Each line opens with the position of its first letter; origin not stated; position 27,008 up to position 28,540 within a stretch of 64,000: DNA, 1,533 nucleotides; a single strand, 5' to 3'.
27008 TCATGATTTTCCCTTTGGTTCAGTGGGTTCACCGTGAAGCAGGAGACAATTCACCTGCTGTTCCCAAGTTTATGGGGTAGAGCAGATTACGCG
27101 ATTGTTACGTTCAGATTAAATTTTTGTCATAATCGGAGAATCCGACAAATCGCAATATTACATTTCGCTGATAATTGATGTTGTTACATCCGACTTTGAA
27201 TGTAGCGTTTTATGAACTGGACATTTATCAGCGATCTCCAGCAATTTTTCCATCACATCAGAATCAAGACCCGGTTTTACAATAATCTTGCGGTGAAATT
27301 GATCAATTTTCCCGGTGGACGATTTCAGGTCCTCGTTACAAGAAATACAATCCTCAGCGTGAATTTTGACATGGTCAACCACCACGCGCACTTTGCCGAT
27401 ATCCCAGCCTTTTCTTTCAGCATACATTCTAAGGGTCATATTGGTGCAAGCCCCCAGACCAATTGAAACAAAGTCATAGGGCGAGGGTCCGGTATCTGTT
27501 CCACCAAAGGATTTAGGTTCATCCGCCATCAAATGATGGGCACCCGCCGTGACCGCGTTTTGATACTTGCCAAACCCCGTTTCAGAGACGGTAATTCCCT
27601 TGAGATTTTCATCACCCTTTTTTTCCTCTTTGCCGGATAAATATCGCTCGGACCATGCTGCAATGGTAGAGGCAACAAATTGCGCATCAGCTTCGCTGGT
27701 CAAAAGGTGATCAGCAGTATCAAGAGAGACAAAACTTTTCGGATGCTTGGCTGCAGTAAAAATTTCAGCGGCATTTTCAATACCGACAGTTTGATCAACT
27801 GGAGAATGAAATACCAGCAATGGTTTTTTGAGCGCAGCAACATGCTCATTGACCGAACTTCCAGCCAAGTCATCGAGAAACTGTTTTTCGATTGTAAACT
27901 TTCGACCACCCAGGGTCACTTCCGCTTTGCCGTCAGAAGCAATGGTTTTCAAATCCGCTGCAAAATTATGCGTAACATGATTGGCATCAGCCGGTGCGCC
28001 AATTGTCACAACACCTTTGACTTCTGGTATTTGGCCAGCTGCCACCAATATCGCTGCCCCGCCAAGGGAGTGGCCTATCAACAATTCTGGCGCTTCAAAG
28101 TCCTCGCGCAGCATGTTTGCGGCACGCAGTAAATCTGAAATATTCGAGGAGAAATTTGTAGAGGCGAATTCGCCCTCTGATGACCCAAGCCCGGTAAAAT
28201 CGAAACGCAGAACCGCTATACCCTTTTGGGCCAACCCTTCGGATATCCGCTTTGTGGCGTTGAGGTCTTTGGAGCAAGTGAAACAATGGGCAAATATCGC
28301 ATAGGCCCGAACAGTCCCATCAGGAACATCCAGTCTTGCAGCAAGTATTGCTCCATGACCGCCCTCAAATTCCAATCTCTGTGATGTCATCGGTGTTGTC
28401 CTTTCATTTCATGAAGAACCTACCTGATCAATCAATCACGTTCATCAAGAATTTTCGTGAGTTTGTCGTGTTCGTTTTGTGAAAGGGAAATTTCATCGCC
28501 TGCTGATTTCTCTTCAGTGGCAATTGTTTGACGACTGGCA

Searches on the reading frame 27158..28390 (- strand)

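Call 81: search_protein_families(library=pfam, proteins=[window:27158-28390:-], max_evalue=0.001)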
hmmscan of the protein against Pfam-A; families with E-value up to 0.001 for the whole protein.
window:27158-28390:- (410 aa): 8 families
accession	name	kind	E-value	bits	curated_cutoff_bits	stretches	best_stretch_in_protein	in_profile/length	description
PF02566.24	OsmC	-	1.4e-16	61.2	27.5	1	297-404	1-99/100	OsmC-like protein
PF12146.15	Hydrolase_4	-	3.6e-16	59.6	27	1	45-137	19-114/239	Serine aminopeptidase, S33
PF00561.26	Abhydrolase_1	-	4.1e-10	40.2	25.8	1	32-136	4-113/245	alpha/beta hydrolase fold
PF12697.13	Abhydrolase_6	-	2.8e-09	38.4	26.3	1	48-253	19-189/217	Alpha/beta hydrolase family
PF20408.4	Abhydrolase_11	-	3.3e-05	24.1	27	1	29-134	3-109/193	Alpha/beta hydrolase domain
PF02129.25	Peptidase_S15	-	9.1e-05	22.7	23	0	50-135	46-131/262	X-Pro dipeptidyl-peptidase (S15 family)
PF00326.27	Peptidase_S9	-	0.00021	21.3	22.6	1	53-251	10-210/213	Prolyl oligopeptidase family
PF12740.14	PETase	-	0.00021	21.2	28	0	185-253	165-235/263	PET hydrolase-like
